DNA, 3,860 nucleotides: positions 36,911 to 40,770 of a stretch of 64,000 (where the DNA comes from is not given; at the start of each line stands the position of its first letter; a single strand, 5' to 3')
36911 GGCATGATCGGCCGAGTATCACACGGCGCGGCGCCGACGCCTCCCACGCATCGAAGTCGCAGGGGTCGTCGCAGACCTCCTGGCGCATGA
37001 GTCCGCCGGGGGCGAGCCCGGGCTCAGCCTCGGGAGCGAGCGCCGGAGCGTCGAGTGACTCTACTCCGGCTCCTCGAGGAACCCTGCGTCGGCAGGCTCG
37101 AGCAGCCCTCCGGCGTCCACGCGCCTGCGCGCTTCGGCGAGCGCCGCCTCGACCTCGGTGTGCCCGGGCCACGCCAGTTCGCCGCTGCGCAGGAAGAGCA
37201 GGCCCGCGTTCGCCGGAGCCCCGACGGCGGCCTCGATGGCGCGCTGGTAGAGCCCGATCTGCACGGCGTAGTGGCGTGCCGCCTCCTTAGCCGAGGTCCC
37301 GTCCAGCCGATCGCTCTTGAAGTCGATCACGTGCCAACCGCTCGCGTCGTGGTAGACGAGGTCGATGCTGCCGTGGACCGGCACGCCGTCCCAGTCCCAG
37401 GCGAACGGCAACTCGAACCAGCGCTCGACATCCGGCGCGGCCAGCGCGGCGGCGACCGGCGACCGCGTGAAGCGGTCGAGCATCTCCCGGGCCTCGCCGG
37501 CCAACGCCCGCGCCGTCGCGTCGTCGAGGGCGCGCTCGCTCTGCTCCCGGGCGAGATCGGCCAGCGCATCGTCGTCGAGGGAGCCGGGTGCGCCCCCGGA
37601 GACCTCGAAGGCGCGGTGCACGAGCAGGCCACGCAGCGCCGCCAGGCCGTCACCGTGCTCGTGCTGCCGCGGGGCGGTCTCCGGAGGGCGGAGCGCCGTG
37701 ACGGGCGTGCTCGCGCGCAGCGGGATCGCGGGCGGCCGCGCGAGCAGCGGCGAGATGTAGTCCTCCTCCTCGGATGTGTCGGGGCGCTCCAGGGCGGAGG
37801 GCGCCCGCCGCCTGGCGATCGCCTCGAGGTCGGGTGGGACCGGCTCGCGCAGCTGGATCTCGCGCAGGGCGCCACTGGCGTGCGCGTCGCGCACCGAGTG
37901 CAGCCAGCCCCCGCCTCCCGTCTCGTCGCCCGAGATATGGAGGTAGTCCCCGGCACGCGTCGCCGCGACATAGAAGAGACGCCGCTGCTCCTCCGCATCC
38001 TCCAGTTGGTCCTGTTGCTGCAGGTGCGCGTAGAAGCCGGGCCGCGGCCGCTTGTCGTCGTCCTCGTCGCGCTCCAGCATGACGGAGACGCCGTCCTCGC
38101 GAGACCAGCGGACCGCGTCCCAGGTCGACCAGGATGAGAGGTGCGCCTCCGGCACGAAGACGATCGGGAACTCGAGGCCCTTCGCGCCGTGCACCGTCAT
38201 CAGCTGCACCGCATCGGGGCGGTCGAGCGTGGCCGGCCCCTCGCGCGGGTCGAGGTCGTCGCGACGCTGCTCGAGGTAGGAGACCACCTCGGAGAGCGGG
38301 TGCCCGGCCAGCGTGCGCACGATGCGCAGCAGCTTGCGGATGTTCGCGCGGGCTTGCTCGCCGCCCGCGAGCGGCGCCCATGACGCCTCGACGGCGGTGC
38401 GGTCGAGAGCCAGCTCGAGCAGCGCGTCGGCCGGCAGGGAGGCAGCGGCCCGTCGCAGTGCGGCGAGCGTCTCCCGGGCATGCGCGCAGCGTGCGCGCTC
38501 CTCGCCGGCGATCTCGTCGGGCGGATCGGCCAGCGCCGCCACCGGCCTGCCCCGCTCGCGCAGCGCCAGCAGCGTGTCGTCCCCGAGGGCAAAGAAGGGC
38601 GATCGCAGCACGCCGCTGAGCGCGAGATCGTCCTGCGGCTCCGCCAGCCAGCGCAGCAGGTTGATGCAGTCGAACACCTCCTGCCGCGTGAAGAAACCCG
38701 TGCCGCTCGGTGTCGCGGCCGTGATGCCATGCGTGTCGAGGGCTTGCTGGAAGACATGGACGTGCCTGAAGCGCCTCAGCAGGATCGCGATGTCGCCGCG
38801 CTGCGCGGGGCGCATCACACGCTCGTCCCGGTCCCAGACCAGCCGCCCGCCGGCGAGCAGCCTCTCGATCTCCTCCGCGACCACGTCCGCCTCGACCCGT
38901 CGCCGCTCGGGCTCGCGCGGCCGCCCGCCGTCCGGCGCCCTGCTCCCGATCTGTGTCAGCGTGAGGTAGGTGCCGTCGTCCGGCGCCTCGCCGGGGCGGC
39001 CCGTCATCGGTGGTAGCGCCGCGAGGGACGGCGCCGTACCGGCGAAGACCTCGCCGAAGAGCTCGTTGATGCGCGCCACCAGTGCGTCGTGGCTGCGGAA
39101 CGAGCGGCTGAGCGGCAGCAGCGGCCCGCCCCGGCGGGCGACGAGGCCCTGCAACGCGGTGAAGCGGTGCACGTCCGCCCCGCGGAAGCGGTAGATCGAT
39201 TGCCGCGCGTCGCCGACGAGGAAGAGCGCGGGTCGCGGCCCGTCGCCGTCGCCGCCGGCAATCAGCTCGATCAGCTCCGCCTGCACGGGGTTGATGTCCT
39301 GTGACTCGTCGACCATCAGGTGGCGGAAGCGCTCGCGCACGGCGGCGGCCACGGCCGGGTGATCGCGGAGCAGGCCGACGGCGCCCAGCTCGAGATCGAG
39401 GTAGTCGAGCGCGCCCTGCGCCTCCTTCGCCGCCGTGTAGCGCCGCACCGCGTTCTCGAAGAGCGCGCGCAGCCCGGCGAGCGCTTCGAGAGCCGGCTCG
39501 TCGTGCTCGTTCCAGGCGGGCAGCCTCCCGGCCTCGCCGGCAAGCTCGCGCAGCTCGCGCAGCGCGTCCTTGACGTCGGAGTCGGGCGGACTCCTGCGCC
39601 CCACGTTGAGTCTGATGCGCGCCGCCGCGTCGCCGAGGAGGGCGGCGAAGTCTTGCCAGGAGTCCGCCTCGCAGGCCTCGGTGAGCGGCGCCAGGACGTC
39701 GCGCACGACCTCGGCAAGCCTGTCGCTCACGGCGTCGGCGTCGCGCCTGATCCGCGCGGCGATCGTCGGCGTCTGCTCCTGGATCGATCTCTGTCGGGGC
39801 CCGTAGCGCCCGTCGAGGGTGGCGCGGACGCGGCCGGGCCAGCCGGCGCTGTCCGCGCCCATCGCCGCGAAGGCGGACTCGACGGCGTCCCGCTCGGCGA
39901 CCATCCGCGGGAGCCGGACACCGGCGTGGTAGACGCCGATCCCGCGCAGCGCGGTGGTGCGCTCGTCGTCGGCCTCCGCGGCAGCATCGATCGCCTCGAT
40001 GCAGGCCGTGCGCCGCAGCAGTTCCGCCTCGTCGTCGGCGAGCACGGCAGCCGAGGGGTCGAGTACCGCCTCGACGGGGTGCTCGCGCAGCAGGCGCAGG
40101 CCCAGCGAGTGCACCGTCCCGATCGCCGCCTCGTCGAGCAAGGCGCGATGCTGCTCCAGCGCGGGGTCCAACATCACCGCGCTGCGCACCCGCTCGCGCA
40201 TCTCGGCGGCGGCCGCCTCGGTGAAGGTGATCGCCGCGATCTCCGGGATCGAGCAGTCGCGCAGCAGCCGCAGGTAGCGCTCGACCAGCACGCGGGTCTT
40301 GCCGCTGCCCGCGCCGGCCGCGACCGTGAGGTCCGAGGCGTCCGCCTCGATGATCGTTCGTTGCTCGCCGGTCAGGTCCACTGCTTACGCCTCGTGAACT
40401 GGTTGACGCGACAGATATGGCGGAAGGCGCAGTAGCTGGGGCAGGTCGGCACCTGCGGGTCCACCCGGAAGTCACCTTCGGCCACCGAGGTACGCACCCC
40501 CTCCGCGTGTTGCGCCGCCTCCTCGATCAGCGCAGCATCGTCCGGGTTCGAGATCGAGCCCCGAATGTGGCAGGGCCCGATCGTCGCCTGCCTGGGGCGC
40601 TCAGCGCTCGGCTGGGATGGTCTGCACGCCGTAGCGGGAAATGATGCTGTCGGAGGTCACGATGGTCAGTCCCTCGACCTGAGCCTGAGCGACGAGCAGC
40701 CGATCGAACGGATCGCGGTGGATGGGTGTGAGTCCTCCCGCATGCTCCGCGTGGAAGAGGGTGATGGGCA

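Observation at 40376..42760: Helicase-nuclease operon partner reduced to a 3' stub where a vapBC-ADH segment was inserted, flanked by a duplicated vapC 3' end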

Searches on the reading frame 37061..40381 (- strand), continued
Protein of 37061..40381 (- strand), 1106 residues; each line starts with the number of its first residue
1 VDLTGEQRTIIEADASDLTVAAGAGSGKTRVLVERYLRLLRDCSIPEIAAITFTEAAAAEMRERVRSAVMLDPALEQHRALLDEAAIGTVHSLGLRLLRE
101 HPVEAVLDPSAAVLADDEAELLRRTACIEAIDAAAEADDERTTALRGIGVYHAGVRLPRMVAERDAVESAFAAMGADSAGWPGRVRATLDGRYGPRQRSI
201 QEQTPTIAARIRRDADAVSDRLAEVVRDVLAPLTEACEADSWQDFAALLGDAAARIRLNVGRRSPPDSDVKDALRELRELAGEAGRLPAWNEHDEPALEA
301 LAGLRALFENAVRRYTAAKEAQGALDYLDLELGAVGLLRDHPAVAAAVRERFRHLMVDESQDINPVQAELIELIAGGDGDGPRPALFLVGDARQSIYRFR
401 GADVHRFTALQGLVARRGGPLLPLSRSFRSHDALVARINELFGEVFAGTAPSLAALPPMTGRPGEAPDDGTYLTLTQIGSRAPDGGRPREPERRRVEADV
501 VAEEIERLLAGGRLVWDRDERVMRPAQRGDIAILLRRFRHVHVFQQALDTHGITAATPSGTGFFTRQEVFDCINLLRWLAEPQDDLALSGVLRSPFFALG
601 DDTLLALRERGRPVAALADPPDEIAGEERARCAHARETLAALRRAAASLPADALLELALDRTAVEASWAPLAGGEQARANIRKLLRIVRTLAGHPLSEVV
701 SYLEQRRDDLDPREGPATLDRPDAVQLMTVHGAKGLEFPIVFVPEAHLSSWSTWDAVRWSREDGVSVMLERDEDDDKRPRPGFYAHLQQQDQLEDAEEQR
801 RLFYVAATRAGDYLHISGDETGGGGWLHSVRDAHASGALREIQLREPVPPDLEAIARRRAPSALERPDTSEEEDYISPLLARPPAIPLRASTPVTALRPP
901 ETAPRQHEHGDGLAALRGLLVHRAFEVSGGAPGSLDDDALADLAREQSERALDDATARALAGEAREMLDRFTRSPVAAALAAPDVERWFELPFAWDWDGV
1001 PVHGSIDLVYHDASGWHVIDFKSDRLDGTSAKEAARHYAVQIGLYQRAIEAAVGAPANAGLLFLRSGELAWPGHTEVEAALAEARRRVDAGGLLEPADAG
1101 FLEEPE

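Call 45: find_homologous_proteins(query=L030:6957-10007:+, max_evalue=1e-50)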
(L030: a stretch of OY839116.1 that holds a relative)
Query L030:6957-10007:+ (1017 aa): 122 proteins with E <= 1e-50 among 8000 candidates; the best 120 are listed.
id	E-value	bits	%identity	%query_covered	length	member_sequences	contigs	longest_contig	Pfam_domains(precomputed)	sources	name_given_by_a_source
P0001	0.0e+0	2109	100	95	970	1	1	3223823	PF21445.4,PF12705.14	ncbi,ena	-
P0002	0.0e+0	1876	90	95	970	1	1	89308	PF21445.4,PF12705.14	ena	-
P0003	0.0e+0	1874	89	95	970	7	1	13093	PF21445.4,PF12705.14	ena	-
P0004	0.0e+0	1863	89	95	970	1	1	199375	PF12705.14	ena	-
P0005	0.0e+0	1854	89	95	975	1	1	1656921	PF21445.4,PF12705.14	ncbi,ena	-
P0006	0.0e+0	1851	89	96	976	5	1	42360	PF21445.4,PF12705.14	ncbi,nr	ncbi:MAG: DUF2800 domain-containing protein [Chloroflexi bacterium]|nr:DUF2800 domain-containing pro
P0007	0.0e+0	1813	87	96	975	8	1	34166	PF21445.4,PF12705.14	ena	-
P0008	0.0e+0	1779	86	95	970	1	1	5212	PF21445.4,PF12705.14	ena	-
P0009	0.0e+0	1756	85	95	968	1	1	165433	PF12705.14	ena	-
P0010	0.0e+0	1742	84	96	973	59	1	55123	PF21445.4,PF12705.14,PF10926.15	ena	-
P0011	0.0e+0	1738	84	95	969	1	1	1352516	PF21445.4,PF12705.14,PF10926.15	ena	-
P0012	0.0e+0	1732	84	95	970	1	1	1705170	PF21445.4,PF12705.14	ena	-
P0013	0.0e+0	1691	82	96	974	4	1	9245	PF21445.4,PF12705.14,PF10926.15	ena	-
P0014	0.0e+0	1663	82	96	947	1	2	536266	PF21445.4,PF12705.14,PF10926.15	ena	-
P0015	0.0e+0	1661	82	95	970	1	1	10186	PF21445.4,PF12705.14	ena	-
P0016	0.0e+0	1661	81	96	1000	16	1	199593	PF21445.4,PF12705.14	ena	-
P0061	3.4e-278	944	51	96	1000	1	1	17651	PF21445.4,PF12705.14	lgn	-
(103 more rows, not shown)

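Call 46: find_homologous_proteins(query=window:37061-40381:-, max_evalue=1e-30)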
Query window:37061-40381:- (1106 aa): 3800 proteins with E <= 1e-30 among 8000 candidates; the best 120 are listed.
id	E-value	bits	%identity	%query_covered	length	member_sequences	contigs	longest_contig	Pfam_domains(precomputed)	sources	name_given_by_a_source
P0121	0.0e+0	2402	99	100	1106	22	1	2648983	PF13538.13,PF12705.14,PF13361.13,PF13245.13,PF00580.28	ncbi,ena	-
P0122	0.0e+0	2143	89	100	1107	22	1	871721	PF13538.13,PF12705.14,PF13361.13,PF13245.13,PF00580.28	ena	-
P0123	0.0e+0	2126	89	100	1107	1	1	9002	PF13538.13,PF12705.14,PF13361.13,PF13245.13,PF00580.28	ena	-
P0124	0.0e+0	2104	88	100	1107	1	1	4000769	PF13538.13,PF12705.14,PF13361.13,PF13245.13,PF00580.28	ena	-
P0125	0.0e+0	2103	89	100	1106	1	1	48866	PF13538.13,PF12705.14,PF13361.13,PF13245.13,PF00580.28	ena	-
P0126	0.0e+0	2103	88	100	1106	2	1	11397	PF13538.13,PF12705.14,PF13361.13,PF13245.13,PF00580.28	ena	-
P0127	0.0e+0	2101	88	100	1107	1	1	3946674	PF13538.13,PF12705.14,PF13361.13,PF13245.13,PF00580.28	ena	-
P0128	0.0e+0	2067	87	100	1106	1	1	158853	PF13538.13,PF12705.14,PF13361.13,PF13245.13,PF00580.28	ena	-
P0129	0.0e+0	2062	87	100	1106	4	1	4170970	PF13538.13,PF12705.14,PF13361.13,PF13245.13,PF00580.28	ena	-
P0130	0.0e+0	2062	86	100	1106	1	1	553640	PF13538.13,PF12705.14,PF13361.13,PF13245.13,PF00580.28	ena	-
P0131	0.0e+0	2056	86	100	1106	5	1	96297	PF13538.13,PF12705.14,PF13361.13,PF13245.13,PF00580.28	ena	-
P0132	0.0e+0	2040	86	100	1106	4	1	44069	PF13538.13,PF12705.14,PF13361.13,PF13245.13,PF00580.28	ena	-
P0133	0.0e+0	2029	86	100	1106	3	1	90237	PF13538.13,PF12705.14,PF13361.13,PF13245.13,PF00580.28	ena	-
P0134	0.0e+0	2029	86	100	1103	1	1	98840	PF13538.13,PF12705.14,PF13361.13,PF13245.13,PF00580.28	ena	-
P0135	0.0e+0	2024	87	100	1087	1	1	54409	PF13538.13,PF12705.14,PF13361.13,PF13245.13,PF00580.28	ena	-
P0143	0.0e+0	1855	79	100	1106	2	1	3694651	PF13538.13,PF12705.14,PF13361.13,PF13245.13,PF00580.28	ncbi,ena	-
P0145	0.0e+0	1852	79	100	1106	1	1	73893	PF13538.13,PF12705.14,PF13361.13,PF13245.13,PF00580.28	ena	-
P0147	0.0e+0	1844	78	100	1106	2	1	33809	PF13538.13,PF12705.14,PF13361.13,PF13245.13,PF00580.28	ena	-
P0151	0.0e+0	1824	78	100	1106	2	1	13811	PF13538.13,PF12705.14,PF13361.13,PF13245.13,PF00580.28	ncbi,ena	-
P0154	0.0e+0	1820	77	100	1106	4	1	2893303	PF13538.13,PF12705.14,PF13361.13,PF13245.13,PF00580.28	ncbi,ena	-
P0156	0.0e+0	1799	77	100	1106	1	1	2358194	PF13538.13,PF12705.14,PF13361.13,PF13245.13,PF00580.28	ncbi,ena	-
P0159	0.0e+0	1776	76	100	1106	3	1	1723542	PF13538.13,PF12705.14,PF13361.13,PF13245.13,PF00580.28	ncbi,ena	-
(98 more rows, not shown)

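Call 47: find_encoding_contigs(protein=P0122, flank=8000, max_places=4)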
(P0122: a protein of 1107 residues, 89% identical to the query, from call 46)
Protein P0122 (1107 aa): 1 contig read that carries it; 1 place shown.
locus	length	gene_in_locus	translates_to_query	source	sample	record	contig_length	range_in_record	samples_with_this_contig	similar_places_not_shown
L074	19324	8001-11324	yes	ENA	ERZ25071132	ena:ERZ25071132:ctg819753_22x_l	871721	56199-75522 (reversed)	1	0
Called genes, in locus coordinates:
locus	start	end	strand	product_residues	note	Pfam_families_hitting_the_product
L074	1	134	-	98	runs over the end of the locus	-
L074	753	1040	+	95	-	-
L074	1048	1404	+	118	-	-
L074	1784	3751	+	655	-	PF22784:PTP-SAK, PF00782:DSPc (faint), PF22741:PTP-NADK (weak), PF22785:Tc-R-P, PF03747:ADP_ribosyl_GH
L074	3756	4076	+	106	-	-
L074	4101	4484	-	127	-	-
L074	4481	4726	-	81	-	-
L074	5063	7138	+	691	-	PF21445:ADDB_N (weak)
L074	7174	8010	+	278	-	PF12705:PDDEXK_1, PF10926:DUF2800 (weak)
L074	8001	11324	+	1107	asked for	PF00580:UvrD-helicase, PF13245:AAA_19, PF13361:UvrD_C, PF13538:UvrD_C_2 (faint), PF12705:PDDEXK_1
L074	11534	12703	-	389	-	PF04326:SLFN_AlbA_2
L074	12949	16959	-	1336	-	PF13195:DUF4011, PF13086:AAA_11, PF13245:AAA_19 (weak), PF13604:AAA_30 (weak), PF13086:AAA_11 (weak), PF13087:AAA_12, PF18741:MTES_1575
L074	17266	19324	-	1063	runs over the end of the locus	-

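Call 48: find_encoding_contigs(protein=P0124, flank=8000, max_places=3)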
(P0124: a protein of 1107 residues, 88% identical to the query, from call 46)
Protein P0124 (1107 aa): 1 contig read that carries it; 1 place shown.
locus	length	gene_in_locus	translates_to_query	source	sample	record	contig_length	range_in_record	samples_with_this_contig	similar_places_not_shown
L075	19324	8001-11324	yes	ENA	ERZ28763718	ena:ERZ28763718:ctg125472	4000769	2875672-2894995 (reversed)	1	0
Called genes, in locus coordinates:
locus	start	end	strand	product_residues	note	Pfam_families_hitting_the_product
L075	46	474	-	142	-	PF01548:DEDD_Tnp_IS110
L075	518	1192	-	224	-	PF01695:IstB_IS21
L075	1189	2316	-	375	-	PF22483:Mu-transpos_C_2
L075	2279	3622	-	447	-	PF00078:RVT_1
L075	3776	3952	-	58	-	-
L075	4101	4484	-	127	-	-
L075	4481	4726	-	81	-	-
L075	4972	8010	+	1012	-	PF12705:PDDEXK_1, PF10926:DUF2800 (weak)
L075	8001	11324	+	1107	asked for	PF00580:UvrD-helicase, PF13245:AAA_19, PF13361:UvrD_C, PF13538:UvrD_C_2 (faint), PF12705:PDDEXK_1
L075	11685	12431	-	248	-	-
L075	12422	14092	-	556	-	PF13540:RCC1_2, PF25390:WD40_RLD, PF13540:RCC1_2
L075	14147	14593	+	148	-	-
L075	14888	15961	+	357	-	-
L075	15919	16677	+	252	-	-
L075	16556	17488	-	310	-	-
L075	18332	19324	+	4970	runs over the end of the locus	PF12733:Cadherin-like, PF06468:Spond_N, PF00028:Cadherin (weak), PF07995:GSDH, PF00028:Cadherin, PF05935:Arylsulfotrans, PF14269:Arylsulfotran_2, PF00041:fn3, +3 more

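Call 49: find_encoding_contigs(protein=P0129, flank=8000, max_places=3)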
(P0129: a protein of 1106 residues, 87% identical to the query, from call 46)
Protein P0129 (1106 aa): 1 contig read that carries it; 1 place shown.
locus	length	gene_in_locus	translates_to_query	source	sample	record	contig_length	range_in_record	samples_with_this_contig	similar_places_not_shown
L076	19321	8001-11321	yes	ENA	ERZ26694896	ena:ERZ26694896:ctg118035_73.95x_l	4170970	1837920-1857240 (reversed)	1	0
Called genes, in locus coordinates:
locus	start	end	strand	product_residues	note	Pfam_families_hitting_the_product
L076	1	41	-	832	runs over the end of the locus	PF17191:RecG_wedge, PF00270:DEAD, PF04851:ResIII, PF00271:Helicase_C, PF22590:Cas3-like_C_2 (weak), PF19833:RecG_dom3_C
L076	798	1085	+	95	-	-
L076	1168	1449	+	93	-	-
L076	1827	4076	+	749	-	PF22784:PTP-SAK, PF00782:DSPc (weak), PF22741:PTP-NADK, PF22785:Tc-R-P, PF03747:ADP_ribosyl_GH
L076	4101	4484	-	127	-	-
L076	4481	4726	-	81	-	-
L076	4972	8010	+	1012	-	PF21445:ADDB_N (weak), PF12705:PDDEXK_1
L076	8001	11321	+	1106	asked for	PF00580:UvrD-helicase, PF13245:AAA_19, PF13361:UvrD_C, PF13538:UvrD_C_2 (faint), PF12705:PDDEXK_1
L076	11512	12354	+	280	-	-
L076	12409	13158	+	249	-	-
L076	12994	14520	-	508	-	PF08281:Sigma70_r4_2 (faint), PF13384:HTH_23 (faint), PF13518:HTH_28 (faint), PF13551:HTH_29 (weak), PF12728:HTH_17 (faint), PF13565:HTH_32 (weak)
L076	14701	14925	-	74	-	PF01695:IstB_IS21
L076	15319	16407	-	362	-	PF01548:DEDD_Tnp_IS110, PF02371:Transposase_20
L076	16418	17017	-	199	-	PF01695:IstB_IS21, PF02562:PhoH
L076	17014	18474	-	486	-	PF13384:HTH_23 (faint), PF00665:rve (weak), PF22483:Mu-transpos_C_2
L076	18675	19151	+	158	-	-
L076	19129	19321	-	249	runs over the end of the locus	PF07505:DUF5131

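Call 58: find_encoding_contigs(protein=P0016, flank=10000, max_places=6)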
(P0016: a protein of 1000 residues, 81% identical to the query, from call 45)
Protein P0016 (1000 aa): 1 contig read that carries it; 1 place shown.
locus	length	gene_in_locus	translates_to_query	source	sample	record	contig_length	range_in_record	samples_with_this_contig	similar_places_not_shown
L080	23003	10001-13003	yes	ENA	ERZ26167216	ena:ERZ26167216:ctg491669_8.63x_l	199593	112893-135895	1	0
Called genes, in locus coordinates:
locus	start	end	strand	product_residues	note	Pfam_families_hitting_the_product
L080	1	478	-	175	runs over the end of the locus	PF01928:CYTH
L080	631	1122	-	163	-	PF00215:OMPdecase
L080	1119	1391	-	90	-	-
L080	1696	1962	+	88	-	-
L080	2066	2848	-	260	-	PF01695:IstB_IS21, PF00308:Bac_DnaA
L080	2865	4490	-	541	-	PF22483:Mu-transpos_C_2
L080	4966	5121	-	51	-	-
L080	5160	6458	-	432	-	PF13701:DDE_Tnp_1_4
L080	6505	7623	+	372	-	PF01548:DEDD_Tnp_IS110, PF02371:Transposase_20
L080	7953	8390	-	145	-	-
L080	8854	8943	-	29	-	-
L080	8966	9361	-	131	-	-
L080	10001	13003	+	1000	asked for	PF21445:ADDB_N (weak), PF12705:PDDEXK_1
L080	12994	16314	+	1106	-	PF00580:UvrD-helicase, PF13245:AAA_19, PF13361:UvrD_C, PF13538:UvrD_C_2 (faint), PF12705:PDDEXK_1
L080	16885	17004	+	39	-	-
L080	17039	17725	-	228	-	PF00702:Hydrolase, PF13419:HAD_2, PF13242:Hydrolase_like (weak)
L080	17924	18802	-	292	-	PF12679:ABC2_membrane_2, PF12730:ABC2_membrane_4 (weak)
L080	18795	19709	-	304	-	PF00005:ABC_tran, PF13304:AAA_21 (weak)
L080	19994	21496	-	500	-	PF13701:DDE_Tnp_1_4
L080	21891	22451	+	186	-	-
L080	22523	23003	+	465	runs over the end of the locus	PF01145:Band_7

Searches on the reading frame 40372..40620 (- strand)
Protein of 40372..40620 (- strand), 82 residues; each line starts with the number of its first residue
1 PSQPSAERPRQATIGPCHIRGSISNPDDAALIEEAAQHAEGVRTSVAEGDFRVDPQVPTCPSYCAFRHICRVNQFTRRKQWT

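Call 13: search_protein_families(library=pfam, proteins=[window:40372-40620:-], max_evalue=0.01)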
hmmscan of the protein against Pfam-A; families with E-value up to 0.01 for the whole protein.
window:40372-40620:- (82 aa): 1 family
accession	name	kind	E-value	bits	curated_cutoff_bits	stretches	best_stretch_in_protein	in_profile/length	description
PF12705.13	PDDEXK_1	-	0.00073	20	22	1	26-71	207-247/247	PD-(D/E)XK nuclease superfamily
